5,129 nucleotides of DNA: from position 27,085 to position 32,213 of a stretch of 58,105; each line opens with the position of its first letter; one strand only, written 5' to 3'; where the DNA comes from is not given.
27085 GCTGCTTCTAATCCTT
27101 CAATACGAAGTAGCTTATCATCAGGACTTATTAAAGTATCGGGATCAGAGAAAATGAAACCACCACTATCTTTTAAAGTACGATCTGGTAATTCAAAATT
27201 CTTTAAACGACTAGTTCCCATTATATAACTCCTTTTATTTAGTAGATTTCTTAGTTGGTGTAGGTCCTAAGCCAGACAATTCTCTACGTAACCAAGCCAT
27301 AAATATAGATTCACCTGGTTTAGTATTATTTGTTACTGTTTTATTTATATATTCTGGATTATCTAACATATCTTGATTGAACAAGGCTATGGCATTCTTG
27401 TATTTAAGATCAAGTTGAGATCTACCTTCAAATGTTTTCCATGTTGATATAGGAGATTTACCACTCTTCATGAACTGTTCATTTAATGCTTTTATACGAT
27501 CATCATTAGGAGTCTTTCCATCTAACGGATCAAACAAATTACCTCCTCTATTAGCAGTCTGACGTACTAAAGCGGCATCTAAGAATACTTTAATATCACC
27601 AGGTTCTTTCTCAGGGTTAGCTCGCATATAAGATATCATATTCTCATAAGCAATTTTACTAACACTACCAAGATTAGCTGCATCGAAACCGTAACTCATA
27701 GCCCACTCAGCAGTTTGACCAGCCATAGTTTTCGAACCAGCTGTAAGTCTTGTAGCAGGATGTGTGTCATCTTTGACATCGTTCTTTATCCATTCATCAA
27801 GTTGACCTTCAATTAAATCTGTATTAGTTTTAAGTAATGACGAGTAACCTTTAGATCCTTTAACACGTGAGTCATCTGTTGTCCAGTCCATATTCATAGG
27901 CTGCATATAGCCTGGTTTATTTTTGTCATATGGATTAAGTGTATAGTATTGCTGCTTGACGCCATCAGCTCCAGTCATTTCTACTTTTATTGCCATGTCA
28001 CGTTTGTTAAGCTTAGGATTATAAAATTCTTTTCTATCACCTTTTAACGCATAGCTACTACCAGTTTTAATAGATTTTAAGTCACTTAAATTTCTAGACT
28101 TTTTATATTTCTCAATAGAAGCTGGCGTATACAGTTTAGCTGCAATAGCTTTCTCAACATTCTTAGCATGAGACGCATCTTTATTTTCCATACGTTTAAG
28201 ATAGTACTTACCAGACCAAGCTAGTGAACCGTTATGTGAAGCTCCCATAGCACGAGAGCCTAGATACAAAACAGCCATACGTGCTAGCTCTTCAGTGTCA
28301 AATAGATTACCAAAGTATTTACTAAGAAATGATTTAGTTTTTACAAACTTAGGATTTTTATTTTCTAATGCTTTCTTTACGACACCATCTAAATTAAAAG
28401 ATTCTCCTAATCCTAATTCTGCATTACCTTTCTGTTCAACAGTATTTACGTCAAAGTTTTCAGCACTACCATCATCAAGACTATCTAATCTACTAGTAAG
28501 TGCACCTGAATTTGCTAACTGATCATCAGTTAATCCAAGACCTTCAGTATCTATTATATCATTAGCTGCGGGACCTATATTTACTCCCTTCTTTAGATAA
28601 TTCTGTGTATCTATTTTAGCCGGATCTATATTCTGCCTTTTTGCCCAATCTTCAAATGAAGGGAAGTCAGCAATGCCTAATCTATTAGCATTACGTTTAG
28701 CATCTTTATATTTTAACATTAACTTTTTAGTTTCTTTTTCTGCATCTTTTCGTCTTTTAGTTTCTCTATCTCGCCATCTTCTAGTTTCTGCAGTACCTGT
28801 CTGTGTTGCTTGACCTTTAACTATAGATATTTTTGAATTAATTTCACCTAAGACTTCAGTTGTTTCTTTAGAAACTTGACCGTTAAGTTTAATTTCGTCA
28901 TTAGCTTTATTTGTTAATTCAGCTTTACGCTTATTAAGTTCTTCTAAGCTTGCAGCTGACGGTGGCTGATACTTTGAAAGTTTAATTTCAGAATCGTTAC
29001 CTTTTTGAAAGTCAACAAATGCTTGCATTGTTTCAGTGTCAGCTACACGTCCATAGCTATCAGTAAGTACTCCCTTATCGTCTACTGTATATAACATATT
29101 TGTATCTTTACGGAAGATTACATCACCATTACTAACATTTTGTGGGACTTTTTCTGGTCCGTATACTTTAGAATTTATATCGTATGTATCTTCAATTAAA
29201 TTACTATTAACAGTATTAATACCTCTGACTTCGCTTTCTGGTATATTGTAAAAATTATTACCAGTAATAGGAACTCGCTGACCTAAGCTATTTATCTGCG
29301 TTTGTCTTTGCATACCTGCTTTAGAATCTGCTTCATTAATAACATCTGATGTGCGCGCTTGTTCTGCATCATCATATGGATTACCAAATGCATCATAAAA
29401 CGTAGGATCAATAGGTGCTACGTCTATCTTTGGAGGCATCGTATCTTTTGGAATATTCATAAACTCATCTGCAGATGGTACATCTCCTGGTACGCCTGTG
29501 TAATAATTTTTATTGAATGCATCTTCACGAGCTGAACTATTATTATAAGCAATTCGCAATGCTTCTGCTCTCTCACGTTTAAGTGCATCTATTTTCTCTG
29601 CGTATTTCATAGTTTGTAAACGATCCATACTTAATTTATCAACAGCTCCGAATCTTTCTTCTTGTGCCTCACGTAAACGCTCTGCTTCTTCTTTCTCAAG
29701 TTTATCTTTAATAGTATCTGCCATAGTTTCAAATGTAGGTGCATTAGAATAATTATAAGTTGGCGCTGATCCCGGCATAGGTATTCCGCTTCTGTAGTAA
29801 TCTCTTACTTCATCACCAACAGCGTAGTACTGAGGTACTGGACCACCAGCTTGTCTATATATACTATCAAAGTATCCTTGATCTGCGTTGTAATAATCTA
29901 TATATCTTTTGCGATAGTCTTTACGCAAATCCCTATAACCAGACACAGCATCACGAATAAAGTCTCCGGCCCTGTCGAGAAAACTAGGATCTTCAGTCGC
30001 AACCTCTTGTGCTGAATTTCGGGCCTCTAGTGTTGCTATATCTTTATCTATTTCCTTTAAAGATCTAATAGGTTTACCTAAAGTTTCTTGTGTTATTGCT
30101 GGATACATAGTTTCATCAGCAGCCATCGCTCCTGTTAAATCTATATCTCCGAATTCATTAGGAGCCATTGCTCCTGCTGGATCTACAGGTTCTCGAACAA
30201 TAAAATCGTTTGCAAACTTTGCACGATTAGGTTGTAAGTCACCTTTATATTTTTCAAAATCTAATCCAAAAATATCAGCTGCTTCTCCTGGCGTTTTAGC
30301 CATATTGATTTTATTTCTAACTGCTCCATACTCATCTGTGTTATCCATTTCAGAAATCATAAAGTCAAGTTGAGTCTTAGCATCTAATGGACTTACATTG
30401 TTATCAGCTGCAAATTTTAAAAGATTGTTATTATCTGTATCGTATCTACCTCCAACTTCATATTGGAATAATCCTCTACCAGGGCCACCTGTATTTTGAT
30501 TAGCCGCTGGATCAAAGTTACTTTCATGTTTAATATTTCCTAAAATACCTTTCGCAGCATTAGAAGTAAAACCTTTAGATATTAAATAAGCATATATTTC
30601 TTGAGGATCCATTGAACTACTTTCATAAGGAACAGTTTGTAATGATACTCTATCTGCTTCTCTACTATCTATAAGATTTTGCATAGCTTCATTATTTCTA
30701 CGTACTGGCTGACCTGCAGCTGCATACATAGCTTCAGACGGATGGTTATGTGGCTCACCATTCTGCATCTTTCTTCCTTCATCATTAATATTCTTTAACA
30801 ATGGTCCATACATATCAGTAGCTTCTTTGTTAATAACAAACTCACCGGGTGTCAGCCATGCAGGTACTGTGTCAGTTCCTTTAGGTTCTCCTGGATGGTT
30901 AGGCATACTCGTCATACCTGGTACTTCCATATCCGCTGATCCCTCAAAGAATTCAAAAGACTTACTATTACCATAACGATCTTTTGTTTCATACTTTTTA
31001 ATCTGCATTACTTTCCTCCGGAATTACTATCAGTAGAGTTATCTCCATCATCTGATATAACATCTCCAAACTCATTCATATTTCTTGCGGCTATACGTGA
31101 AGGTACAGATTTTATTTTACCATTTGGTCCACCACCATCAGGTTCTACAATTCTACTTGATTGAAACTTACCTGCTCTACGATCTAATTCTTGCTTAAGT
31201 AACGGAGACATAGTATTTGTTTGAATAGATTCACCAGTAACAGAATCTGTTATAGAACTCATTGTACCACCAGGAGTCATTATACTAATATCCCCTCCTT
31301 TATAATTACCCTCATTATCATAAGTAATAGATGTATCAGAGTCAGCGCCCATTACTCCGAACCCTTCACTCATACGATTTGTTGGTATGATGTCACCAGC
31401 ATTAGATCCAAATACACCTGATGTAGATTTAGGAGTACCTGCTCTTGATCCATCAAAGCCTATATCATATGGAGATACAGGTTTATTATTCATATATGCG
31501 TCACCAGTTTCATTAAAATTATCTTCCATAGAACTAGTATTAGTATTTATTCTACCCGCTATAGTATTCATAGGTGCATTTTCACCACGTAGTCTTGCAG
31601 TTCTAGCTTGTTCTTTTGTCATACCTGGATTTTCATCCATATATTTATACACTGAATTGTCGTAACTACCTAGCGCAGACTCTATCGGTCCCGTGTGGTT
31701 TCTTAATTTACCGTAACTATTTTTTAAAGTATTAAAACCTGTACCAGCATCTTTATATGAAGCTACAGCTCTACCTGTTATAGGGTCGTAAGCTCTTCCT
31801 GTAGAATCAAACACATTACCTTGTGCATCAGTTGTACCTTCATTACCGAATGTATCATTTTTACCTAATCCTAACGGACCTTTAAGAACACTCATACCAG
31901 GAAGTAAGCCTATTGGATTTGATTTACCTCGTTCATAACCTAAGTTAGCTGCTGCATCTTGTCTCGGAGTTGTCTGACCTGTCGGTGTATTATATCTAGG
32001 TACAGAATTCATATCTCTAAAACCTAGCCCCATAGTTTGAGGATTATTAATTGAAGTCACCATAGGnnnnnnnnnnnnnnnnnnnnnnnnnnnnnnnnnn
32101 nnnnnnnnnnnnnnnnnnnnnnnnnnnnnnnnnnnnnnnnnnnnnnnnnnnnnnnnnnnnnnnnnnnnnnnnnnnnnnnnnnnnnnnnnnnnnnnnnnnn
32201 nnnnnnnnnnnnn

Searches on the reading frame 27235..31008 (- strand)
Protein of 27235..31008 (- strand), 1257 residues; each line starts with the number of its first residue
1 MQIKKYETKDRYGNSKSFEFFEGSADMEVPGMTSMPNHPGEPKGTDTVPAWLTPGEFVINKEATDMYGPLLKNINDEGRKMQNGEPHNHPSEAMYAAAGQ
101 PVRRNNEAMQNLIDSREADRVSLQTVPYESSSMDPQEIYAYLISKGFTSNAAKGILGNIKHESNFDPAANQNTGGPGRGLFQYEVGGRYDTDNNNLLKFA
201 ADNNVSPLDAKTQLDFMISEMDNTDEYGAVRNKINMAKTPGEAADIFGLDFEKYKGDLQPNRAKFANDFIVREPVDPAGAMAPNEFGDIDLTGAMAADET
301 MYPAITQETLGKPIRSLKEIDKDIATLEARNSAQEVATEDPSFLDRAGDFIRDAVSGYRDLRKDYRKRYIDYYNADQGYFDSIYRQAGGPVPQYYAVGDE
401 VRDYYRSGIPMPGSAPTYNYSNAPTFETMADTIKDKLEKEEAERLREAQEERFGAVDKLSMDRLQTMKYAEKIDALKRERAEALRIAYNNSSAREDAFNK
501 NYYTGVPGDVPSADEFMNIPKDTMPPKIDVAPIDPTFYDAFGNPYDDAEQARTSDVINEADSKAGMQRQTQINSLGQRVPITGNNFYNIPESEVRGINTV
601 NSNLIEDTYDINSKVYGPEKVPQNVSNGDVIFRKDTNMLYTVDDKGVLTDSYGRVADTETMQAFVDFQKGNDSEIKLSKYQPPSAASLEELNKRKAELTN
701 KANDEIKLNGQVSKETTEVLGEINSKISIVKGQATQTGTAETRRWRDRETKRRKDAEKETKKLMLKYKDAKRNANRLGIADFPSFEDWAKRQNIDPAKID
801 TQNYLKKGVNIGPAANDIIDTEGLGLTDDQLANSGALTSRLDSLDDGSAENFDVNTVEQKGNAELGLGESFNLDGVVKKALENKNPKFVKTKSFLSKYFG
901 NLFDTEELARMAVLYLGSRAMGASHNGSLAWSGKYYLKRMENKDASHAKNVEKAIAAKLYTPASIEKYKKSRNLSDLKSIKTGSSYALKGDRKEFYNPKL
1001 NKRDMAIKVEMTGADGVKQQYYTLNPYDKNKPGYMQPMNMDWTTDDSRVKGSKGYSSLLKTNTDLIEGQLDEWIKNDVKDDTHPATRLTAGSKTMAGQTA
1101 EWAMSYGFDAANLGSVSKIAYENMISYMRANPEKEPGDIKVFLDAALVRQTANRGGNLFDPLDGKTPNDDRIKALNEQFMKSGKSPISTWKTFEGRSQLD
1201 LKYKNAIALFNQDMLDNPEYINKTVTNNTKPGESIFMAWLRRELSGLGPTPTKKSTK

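Call 6: search_protein_families(library=pfam, proteins=[window:27235-31008:-], max_evalue=1)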
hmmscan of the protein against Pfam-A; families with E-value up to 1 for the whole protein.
window:27235-31008:- (1257 aa): 2 families
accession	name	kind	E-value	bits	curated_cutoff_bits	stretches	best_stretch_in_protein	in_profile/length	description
PF18013.6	Phage_lysozyme2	-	1.2e-27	97.3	28.2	1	136-269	4-136/140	Phage tail lysozyme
PF16326.10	ABC_tran_CTD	-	0.59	10.8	32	1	315-346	8-39/69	ABC transporter C-terminal domain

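Call 7: search_protein_families(library=phrogs, proteins=[window:27235-31008:-], max_evalue=0.01)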
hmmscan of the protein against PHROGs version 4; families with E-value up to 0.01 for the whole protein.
window:27235-31008:- (1257 aa): 8 families
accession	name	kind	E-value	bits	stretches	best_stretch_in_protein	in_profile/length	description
phrog_9570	-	tail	5.4e-16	59.6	1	101-268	451-614/689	tail length tape measure protein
phrog_11037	-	unknown function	1.5e-15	58.3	1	134-268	17-153/365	-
phrog_8949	-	unknown function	1.2e-10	42.4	1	135-227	336-422/557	-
phrog_25241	-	tail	7.2e-06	25.8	1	39-77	687-724/810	tail length tape measure protein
phrog_24864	-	unknown function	0.00018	21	1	136-243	123-229/729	-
phrog_512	-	unknown function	0.00078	20.1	1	135-222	58-151/199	-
phrog_19487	-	tail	0.005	16.2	0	136-188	827-881/1147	tail length tape measure protein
phrog_20388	-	lysis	0.0074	16.3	0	136-173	10-47/527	endolysin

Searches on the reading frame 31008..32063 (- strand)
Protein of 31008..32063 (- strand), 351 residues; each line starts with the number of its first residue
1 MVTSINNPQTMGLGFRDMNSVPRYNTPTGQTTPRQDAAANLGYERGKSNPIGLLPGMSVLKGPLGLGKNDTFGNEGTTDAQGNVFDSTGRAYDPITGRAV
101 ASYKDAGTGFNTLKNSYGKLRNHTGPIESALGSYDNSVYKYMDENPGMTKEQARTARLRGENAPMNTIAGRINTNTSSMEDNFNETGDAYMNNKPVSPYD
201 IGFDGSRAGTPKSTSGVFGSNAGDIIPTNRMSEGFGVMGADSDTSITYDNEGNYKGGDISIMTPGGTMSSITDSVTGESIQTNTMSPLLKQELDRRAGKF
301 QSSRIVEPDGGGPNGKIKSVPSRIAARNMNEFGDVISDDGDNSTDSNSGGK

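Call 47: search_protein_families(library=phrogs, proteins=[window:31008-32063:-], max_evalue=0.001)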
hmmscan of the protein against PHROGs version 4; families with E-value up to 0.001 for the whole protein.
window:31008-32063:- (351 aa): 0 families
